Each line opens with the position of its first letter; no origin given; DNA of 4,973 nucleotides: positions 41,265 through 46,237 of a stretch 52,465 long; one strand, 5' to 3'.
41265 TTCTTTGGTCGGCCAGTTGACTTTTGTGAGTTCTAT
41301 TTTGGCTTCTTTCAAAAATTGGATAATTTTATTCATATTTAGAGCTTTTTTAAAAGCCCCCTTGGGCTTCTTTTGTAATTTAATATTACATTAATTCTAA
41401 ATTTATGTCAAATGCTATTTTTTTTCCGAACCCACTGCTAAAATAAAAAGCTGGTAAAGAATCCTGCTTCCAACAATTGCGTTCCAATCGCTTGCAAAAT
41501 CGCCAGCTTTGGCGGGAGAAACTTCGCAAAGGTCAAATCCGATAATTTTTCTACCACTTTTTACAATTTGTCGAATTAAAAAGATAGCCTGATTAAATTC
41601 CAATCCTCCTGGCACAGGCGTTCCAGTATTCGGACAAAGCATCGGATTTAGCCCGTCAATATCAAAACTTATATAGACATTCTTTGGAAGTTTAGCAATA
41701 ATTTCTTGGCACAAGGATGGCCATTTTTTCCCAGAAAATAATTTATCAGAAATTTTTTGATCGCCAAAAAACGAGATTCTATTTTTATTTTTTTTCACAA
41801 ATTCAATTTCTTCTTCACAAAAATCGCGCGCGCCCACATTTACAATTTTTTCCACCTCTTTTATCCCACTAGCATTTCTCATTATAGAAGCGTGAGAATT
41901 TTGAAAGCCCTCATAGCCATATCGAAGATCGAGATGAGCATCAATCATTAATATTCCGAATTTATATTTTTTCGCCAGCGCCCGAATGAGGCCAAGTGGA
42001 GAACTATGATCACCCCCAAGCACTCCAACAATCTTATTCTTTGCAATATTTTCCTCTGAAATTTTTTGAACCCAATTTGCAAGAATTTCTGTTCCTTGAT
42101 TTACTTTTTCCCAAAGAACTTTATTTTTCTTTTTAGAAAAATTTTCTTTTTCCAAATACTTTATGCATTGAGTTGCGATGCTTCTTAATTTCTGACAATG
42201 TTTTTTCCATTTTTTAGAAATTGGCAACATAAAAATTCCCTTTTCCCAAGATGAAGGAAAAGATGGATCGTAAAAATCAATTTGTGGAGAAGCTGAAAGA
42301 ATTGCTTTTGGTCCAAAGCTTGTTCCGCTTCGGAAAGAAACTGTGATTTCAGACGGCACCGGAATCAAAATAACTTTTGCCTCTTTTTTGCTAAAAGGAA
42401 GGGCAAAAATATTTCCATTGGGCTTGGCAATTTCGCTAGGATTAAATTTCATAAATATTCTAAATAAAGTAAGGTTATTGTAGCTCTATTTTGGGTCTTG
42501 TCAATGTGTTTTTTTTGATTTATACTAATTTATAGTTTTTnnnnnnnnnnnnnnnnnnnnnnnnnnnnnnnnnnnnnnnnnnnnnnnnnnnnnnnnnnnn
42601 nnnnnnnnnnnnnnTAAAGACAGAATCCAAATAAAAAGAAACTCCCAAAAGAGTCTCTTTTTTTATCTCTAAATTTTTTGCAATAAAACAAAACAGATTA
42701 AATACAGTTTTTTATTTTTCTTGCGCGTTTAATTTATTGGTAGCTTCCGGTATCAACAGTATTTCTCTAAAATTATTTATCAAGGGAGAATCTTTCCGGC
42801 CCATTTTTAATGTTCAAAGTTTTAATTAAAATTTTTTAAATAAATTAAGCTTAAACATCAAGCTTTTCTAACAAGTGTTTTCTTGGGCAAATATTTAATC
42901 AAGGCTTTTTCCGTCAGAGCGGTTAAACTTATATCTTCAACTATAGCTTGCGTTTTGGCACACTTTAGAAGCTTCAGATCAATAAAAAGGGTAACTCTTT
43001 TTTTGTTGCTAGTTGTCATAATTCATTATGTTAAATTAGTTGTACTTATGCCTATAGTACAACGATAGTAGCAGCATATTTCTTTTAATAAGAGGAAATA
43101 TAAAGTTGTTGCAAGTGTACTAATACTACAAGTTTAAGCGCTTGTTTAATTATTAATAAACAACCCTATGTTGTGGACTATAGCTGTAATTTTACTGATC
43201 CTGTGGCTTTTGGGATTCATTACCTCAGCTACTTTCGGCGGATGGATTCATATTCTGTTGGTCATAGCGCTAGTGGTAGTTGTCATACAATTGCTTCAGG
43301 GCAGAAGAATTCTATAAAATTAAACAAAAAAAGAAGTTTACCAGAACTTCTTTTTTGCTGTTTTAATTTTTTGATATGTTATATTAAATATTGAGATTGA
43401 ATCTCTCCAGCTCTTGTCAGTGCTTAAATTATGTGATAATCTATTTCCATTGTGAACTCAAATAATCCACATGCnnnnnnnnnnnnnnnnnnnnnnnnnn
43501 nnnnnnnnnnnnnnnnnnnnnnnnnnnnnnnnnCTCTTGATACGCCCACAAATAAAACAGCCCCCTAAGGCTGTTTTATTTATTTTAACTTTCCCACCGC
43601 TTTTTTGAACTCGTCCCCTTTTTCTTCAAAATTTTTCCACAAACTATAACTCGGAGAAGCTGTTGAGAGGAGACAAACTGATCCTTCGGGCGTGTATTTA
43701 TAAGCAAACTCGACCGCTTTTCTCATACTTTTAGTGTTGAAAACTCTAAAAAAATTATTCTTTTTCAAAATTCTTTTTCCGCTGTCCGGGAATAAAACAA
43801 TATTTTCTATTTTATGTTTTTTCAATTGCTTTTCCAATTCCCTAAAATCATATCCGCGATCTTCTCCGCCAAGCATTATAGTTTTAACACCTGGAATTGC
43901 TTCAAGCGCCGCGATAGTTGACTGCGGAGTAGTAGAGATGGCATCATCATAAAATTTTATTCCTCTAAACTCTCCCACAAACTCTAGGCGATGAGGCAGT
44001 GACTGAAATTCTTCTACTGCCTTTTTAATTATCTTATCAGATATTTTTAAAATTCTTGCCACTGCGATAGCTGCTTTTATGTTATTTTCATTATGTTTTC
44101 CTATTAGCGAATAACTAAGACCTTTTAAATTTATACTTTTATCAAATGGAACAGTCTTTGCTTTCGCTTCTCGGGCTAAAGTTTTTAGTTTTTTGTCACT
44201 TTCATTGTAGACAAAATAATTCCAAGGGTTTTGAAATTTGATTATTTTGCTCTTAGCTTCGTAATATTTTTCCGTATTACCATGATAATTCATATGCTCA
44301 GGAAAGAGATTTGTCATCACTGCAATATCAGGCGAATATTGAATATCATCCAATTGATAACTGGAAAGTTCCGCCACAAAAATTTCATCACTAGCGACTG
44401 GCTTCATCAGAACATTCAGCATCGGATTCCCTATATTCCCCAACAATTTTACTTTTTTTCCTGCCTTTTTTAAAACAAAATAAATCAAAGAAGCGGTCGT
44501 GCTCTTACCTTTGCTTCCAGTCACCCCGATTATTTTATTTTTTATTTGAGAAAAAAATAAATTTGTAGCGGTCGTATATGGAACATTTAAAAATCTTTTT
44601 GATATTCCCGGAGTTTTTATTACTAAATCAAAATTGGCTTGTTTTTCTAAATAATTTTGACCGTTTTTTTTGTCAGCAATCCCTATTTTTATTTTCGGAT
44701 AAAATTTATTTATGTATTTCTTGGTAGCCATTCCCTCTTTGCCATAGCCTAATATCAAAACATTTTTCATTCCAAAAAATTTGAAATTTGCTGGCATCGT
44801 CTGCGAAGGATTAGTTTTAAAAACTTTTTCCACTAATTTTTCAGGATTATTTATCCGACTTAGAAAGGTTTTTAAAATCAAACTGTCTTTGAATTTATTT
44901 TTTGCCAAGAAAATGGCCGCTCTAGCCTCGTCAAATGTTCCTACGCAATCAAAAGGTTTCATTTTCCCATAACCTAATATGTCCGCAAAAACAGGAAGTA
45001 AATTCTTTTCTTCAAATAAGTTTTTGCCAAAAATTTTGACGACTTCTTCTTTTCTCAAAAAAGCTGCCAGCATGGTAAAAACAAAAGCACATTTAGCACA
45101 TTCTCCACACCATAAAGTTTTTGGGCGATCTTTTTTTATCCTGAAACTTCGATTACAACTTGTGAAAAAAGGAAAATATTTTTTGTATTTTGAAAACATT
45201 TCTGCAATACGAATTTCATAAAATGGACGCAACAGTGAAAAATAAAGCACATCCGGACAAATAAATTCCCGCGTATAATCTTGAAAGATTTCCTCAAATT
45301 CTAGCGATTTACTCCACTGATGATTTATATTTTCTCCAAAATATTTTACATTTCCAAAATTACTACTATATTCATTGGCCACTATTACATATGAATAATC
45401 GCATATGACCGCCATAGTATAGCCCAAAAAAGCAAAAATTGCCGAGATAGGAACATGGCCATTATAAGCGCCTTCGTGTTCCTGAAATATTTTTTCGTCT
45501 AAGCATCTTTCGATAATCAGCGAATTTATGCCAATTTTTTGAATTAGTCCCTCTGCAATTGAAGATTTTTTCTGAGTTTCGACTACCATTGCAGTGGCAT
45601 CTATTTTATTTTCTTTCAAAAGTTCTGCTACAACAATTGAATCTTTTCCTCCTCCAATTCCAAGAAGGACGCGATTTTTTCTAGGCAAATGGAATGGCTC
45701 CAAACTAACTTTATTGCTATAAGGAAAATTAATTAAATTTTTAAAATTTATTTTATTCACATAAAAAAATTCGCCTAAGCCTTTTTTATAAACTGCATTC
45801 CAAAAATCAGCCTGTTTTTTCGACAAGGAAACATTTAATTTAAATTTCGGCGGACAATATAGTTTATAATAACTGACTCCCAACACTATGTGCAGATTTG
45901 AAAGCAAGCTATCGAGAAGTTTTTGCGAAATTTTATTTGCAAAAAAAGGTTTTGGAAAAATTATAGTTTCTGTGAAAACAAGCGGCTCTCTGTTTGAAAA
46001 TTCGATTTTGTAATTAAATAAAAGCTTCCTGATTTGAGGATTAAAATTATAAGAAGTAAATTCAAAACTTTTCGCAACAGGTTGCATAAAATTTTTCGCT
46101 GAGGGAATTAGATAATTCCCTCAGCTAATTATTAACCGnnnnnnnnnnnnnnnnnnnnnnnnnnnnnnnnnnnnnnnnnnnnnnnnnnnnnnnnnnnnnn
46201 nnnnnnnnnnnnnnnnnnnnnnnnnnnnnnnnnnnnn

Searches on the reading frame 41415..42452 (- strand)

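Call 107: search_protein_families(library=pfam, proteins=[window:41415-42452:-], max_evalue=0.00001)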
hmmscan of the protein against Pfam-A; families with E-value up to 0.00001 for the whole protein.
window:41415-42452:- (345 aa): 1 family
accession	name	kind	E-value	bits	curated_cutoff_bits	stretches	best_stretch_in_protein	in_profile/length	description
PF00491.26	Arginase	-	1.2e-50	173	22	1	26-334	2-276/280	Arginase family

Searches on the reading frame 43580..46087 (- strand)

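Call 107: search_protein_families(library=pfam, proteins=[window:43580-46087:-], max_evalue=0.00001)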
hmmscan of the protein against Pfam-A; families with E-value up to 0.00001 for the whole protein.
window:43580-46087:- (835 aa): 2 families
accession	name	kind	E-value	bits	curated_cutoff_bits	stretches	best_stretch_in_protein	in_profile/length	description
PF08245.18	Mur_ligase_M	-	3.4e-27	96.2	24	1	522-649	1-146/200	Mur ligase middle domain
PF02875.26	Mur_ligase_C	-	1.7e-07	32.6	28.4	1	699-808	1-124/127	Mur ligase, glutamate ligase domain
